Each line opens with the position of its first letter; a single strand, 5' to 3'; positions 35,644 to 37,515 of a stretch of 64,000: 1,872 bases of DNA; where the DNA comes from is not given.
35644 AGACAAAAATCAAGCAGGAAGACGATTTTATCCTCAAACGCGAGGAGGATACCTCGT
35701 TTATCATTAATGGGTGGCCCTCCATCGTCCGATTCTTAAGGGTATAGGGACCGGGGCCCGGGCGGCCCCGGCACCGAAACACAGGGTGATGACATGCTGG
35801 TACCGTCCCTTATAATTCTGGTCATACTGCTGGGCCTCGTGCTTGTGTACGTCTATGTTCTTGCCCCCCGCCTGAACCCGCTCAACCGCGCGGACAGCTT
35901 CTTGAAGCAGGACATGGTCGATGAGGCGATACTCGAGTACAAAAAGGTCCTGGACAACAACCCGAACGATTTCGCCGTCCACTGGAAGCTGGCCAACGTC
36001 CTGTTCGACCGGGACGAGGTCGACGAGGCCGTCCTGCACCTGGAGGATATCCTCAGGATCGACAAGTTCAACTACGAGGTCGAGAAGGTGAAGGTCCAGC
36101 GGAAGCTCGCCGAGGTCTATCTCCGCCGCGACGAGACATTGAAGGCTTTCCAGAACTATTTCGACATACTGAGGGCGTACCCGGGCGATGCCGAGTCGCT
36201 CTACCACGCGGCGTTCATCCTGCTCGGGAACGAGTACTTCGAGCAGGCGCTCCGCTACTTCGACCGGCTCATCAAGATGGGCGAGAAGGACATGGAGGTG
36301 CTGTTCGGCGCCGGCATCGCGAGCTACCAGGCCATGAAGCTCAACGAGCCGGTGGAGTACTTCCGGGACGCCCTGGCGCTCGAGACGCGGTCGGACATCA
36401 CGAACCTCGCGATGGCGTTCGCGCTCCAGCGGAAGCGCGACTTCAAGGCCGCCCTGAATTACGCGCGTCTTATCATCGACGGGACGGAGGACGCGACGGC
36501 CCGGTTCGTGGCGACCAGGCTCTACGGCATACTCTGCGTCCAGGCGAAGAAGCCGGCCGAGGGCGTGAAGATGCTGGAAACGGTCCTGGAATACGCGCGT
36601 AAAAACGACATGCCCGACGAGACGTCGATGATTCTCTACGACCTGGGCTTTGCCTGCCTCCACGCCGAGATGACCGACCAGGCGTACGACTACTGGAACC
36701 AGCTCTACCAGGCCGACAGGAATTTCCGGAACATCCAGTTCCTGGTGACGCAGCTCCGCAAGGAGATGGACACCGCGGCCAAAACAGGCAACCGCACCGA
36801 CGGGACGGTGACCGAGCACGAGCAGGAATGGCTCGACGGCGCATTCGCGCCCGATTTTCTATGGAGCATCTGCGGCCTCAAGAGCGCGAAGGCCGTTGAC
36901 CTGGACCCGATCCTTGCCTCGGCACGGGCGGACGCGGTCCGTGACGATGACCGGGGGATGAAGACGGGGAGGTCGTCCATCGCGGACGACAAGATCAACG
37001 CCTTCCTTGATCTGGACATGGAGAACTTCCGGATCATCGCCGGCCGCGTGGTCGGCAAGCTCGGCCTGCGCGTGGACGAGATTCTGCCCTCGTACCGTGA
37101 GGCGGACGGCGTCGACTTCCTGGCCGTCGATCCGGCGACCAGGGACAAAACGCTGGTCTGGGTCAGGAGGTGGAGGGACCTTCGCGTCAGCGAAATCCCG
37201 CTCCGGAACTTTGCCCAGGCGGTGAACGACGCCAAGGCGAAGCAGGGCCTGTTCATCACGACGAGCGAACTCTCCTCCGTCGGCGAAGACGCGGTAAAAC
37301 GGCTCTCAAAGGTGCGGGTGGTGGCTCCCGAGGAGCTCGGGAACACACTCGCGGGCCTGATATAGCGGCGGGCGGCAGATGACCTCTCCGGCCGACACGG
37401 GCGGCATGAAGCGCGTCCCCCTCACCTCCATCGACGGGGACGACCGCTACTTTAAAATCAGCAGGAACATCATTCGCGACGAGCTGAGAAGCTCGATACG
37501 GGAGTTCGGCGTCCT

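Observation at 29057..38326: Seven-gene same-strand cluster combining a ParA-like/ParB-like pair, a cNMP sensor, STAS and two membrane TPR / dead-nuclease paralogs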

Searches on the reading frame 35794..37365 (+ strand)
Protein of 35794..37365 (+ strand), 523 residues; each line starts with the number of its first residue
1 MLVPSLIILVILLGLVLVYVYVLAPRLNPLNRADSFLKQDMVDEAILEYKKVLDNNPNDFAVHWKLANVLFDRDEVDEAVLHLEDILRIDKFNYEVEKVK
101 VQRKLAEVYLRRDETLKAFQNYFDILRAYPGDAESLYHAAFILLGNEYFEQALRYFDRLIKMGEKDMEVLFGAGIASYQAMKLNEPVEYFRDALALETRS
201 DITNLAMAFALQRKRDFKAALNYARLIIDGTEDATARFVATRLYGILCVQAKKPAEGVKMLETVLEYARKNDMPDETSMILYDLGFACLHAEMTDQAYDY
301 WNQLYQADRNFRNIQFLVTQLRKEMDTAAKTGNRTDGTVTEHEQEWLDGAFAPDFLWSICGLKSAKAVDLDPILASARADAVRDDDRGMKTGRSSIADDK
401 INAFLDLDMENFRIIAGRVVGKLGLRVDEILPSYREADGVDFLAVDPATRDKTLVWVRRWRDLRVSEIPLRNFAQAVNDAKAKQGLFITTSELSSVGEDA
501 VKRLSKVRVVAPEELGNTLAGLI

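Call 3: search_protein_families(library=pfam, proteins=[window:35794-37365:+], max_evalue=0.1)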
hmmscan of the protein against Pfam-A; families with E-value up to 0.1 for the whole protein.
window:35794-37365:+ (523 aa): 21 families
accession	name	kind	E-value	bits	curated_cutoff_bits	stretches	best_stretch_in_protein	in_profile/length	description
PF13428.12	TPR_14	-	3.4e-13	49.3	23.5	0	135-174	3-42/44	Tetratricopeptide repeat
PF07719.23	TPR_2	-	1e-11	44.4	27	1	31-59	6-34/34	Tetratricopeptide repeat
PF13432.12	TPR_16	-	1.8e-11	44.7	32.7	2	30-92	1-63/65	Tetratricopeptide repeat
PF04471.18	Mrr_cat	-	1.4e-10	41.7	21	1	407-515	4-111/115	Restriction endonuclease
PF14559.12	TPR_19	-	1.6e-10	41.6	25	1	37-91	2-56/68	Tetratricopeptide repeat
PF13424.12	TPR_12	-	1.3e-09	38.6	30.1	2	242-308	7-75/77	Tetratricopeptide repeat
PF24575.1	TPR_Slam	-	2.9e-07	31.3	35.2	1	37-79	58-100/104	Surface lipoprotein assembly modifier, N-terminal TPR repeats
PF25062.1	ARM_TT21_N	-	5.4e-07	30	40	1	132-228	99-195/222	Tetratricopeptide repeat protein 21 N-terminal ARM repeat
PF13414.12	TPR_11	-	5.3e-06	26.5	26.8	1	34-71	2-39/42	TPR repeat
PF25064.1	ARM_TT21_5th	-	5.8e-05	23.8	27.8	0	34-80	9-55/117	TT21 fifth ARM repeats domain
PF13174.12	TPR_6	-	0.0002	22.3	26.3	0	30-58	4-32/33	Tetratricopeptide repeat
PF22722.2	NA-iREase1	-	0.00028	21.3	27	1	435-511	22-100/106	NACHT-associated inactive Restriction Endonuclease 1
PF13431.12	TPR_17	-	0.0003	21.3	24.4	0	49-79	2-32/34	Tetratricopeptide repeat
PF00515.34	TPR_1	-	0.0007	19.8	27.8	1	31-59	6-34/34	Tetratricopeptide repeat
PF14561.12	TPR_20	-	0.0011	19.7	25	1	47-100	9-61/90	Tetratricopeptide repeat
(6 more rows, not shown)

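Call 4: search_protein_families(library=padloc, proteins=[window:35794-37365:+], max_evalue=0.1)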
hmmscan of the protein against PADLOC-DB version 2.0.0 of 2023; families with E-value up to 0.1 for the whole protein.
window:35794-37365:+ (523 aa): 3 families
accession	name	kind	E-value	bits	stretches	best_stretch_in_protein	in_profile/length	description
PDLC03657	mREase_IV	-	1.6e-05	22.4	1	439-517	208-289/317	Type IV methyl-directed restriction enzyme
PDLC04806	PDC-S02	-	0.0061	13.9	1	401-501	179-280/324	-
PDLC03925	OloA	-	0.047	10.9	1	40-274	22-219/596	-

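Call 6: search_protein_families(library=ncbifam, proteins=[window:35794-37365:+], max_evalue=0.1)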
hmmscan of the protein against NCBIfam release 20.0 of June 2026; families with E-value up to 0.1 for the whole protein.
window:35794-37365:+ (523 aa): 20 families
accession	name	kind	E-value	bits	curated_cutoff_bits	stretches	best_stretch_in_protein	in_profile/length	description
NF040959.1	MamA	equivalog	2.7e-13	49.9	200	2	31-160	42-166/204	magnetosome protein MamA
TIGR02917.1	PEP_TPR_lipo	equivalog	1.3e-12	46.5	312.2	2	33-144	710-815/899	XrtA/PEP-CTERM system TPR-repeat protein PrsT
NF052415.1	T3SS_chap_SctY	equivalog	5e-07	30.2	70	0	104-171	11-81/106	type III secretion apparatus assembly chaperone SctY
TIGR02552.1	LcrH_SycD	equivalog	5.7e-07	29.3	104.8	0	104-166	57-119/136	SycD/LcrH family type III secretion system chaperone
NF047371.1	FlcA_CTERM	equivalog_domain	1.1e-06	27.4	300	1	145-227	451-533/646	periplasmic flagellar collar protein FlcA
NF008755.0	PRK11788.1-3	equivalog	3.8e-05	23.2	430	1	35-276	45-287/388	lipopolysaccharide assembly protein LapB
TIGR02521.1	type_IV_pilW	equivalog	0.00015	21.4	154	1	63-224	34-193/234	type IV pilus biogenesis/stability protein PilW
NF047507.1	TPR_BatC_Lepto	exception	0.00017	21.1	175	1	7-132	5-129/214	TPR repeat-containing protein BatC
NF033920.0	C39_PA2778_fam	equivalog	0.00023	20.7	150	0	30-92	160-222/255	PA2778 family cysteine peptidase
TIGR03939.1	PGA_TPR_OMP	equivalog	0.00023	19.5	366.65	1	43-143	103-198/800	poly-beta-1,6 N-acetyl-D-glucosamine export porin PgaA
NF053607.1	CHU_0125_OmpA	equivalog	0.00032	19.3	620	0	112-206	32-126/639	CHU_0125 family OmpA-like outer membrane integrity protein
NF033762.1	social_mot_Tgl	equivalog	0.00038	19.9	225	1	41-127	81-164/252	social motility TPR repeat lipoprotein Tgl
NF008756.0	PRK11788.1-4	equivalog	0.0022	17.1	474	1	36-236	45-249/389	lipopolysaccharide assembly protein LapB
NF008757.0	PRK11788.1-5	equivalog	0.003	16.8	363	0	36-110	45-118/388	lipopolysaccharide assembly protein LapB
NF033758.1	gliding_GltE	equivalog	0.004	16.2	225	0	38-93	234-289/411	adventurous gliding motility TPR repeat lipoprotein GltE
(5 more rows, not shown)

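Call 58: search_solved_structures(query=A5, max_evalue=0.01, show_alignments=0)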
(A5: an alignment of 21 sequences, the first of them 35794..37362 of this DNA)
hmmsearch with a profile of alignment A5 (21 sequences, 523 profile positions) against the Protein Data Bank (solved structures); distinct sequences matched with E-value up to 0.01: 154 (the best 60 are shown).
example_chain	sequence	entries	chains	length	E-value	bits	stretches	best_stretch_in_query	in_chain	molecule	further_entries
9qhb_A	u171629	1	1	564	1.1e-80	275.1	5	33-226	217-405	Engineered tetratricopeptide repeat protein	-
8bu0_A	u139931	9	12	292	4.7e-30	107.9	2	34-204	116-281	Consensus tetratricopeptide repeat protein | Crystal structure of an 8-repeat consensus TPR superhelix with Zinc. | Monomer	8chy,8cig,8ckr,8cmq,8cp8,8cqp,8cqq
9qhc_A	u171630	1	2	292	3.4e-26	95.2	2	34-212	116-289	Engineered tetratricopeptide repeat protein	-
8ch0_A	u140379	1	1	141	1.2e-14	57.1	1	104-228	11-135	Consensus tetratricopeptide repeat protein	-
2fo7_A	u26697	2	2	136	1.9e-14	56.4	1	104-228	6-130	SYNTHETIC CONSENSUS TPR PROTEIN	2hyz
6eou_A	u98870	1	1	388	2.2e-14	56.2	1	34-90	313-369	UDP-N-acetylglucosamine--peptide N-acetylglucosaminyltransferase 110 kDa subunit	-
1w3b_A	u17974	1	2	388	2.6e-14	56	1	34-90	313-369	UDP-N-ACETYLGLUCOSAMINE--PEPTIDE N-ACETYLGLUCOSAMINYLTRANSFERASE 110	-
7yeh_B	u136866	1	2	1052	1.5e-13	53.5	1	34-90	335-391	UDP-N-acetylglucosamine--peptide N-acetylglucosaminyltransferase 110 kDa subunit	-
7yea_A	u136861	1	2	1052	1.6e-13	53.4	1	34-90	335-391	UDP-N-acetylglucosamine--peptide N-acetylglucosaminyltransferase 110 kDa subunit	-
7ntf_A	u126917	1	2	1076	1.6e-13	53.4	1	34-131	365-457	Isoform 1 of UDP-N-acetylglucosamine--peptide N-acetylglucosaminyltransferase 110 kDa subu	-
7obi_A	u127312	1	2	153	6.6e-13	51.3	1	34-139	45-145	CTPR-rv4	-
8bd7_A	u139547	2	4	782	1.9e-12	49.8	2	30-190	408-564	IFT88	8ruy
1na0_A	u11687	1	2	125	1.2e-11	47.2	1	104-200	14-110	designed protein CTPR3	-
6xt9_D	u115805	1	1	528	3.4e-11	45.7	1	39-266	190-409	Bardet-Biedl syndrome 4 protein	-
9gzg_A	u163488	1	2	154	4.5e-11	45.3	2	34-135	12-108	Engineered CTPR protein with glutamic acids for conductivity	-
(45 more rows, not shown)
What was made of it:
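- Closest known: LapB. Same: There are weak TPR-level matches (calls 6, 58).
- g1 and g6 have the LapB-type layout (N-terminal TM + cytoplasmic TPR + small C-terminal domain), with weak LapB and TPR matches (calls 6, 58).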

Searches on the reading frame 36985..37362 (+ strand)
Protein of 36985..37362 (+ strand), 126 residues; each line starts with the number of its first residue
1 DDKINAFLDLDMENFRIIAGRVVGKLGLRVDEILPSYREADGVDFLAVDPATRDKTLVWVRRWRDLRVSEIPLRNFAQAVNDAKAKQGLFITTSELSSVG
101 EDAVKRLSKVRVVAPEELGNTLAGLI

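Call 59: search_solved_structures(query=window:36985-37362:+, max_evalue=10, show_alignments=3)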
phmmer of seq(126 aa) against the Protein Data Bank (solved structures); distinct sequences matched with E-value up to 10: 2.
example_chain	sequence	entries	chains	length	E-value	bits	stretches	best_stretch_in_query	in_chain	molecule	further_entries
6ntr_A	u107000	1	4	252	0.47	13.7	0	63-113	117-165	ATP/GTP-binding site-containing protein A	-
10ux_A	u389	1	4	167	0.93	12.8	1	18-68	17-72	Cohesin domain number 2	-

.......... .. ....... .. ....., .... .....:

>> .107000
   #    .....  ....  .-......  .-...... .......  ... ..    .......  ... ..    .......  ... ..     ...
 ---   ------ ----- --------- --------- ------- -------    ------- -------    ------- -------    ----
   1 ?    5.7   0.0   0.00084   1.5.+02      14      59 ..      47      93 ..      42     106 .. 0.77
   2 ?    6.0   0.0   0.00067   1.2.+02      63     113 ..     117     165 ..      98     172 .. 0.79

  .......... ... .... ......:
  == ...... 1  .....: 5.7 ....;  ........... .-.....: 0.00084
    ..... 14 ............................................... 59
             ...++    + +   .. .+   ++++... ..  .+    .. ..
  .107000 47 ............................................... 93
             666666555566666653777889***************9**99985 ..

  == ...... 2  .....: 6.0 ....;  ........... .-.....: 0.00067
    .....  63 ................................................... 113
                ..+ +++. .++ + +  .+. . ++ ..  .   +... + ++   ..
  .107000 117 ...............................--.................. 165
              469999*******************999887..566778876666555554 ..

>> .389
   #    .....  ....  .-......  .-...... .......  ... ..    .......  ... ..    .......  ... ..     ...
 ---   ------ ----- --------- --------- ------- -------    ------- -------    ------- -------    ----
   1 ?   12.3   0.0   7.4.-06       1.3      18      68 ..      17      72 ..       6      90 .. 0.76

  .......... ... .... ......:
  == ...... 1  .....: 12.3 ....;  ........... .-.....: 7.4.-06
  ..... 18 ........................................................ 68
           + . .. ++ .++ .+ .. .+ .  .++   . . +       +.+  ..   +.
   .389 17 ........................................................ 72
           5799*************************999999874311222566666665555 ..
